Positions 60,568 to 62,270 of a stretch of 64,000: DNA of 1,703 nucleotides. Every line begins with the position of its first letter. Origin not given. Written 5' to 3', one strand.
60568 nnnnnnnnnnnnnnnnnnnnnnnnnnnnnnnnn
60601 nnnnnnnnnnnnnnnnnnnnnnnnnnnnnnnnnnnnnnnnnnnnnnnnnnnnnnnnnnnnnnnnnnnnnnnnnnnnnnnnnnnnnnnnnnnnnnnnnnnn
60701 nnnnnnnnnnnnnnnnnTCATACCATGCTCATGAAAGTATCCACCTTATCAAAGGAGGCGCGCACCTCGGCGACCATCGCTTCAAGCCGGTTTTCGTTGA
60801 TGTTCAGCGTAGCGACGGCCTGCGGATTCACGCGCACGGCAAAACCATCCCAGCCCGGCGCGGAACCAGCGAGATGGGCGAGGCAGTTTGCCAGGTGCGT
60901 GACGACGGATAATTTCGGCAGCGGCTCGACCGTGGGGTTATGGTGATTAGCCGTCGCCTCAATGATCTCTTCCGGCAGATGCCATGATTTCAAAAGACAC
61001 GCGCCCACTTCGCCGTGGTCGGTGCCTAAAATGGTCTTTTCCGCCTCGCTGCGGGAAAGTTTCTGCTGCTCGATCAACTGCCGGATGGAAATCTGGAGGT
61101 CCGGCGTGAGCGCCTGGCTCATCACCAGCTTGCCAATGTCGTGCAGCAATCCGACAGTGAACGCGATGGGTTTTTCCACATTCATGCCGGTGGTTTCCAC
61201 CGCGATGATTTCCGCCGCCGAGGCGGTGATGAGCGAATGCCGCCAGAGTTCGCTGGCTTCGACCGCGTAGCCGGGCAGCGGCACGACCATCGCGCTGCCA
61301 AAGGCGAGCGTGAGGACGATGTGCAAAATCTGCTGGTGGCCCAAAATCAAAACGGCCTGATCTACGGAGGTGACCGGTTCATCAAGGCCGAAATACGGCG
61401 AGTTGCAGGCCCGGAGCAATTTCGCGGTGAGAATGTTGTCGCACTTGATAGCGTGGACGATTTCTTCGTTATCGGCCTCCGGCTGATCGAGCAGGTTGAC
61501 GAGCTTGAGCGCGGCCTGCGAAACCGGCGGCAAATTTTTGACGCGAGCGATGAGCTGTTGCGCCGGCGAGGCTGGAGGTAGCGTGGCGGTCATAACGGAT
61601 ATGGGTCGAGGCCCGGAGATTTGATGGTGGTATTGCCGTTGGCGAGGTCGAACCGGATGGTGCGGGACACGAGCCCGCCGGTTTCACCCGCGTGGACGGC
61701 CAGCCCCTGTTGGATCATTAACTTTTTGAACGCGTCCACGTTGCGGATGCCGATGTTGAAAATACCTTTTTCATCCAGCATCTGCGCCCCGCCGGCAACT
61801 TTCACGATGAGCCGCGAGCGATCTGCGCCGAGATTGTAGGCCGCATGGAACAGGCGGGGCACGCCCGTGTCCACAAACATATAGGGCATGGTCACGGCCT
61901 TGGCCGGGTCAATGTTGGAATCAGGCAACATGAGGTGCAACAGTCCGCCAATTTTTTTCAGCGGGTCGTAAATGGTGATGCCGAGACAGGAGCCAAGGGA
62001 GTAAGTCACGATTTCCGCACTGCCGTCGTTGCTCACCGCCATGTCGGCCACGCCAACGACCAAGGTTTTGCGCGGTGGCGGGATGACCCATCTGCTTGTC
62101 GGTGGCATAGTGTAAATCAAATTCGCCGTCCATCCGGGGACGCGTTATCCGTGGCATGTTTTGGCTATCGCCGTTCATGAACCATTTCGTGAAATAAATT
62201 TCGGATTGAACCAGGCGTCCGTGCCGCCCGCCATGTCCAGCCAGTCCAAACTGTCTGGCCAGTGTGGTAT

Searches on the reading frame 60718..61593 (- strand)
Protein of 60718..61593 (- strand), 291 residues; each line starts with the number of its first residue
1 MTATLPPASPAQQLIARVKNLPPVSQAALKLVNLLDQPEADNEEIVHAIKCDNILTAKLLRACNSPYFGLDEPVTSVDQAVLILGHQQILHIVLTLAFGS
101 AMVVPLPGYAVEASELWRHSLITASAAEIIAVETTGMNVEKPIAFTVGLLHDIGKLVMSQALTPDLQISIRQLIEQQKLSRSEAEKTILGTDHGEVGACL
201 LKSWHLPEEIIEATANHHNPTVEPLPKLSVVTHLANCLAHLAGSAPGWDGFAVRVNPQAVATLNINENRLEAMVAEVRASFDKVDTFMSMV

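Call 5: search_protein_families(library=pfam, proteins=[window:60718-61593:-], max_evalue=0.001)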
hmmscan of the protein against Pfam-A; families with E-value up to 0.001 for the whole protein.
window:60718-61593:- (291 aa): 3 families
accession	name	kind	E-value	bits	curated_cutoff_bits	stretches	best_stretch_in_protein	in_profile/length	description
PF08668.18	HDOD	-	7.3e-53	179.4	22.9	1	21-220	1-196/196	HDOD domain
PF01966.28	HD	-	1.6e-09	38.5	22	1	117-235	2-110/116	HD domain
PF18019.7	Cas3_HD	-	4e-05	24.2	23.1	1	113-221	26-132/207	Cas3, HD domain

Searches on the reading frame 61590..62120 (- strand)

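Call 5: search_protein_families(library=pfam, proteins=[window:61590-62120:-], max_evalue=0.001)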
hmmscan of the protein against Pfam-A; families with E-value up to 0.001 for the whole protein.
window:61590-62120:- (176 aa): 1 family
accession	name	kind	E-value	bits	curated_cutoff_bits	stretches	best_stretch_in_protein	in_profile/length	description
PF03975.18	CheD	-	1.2e-26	93.4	25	1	64-168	1-108/108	CheD chemotactic sensory transduction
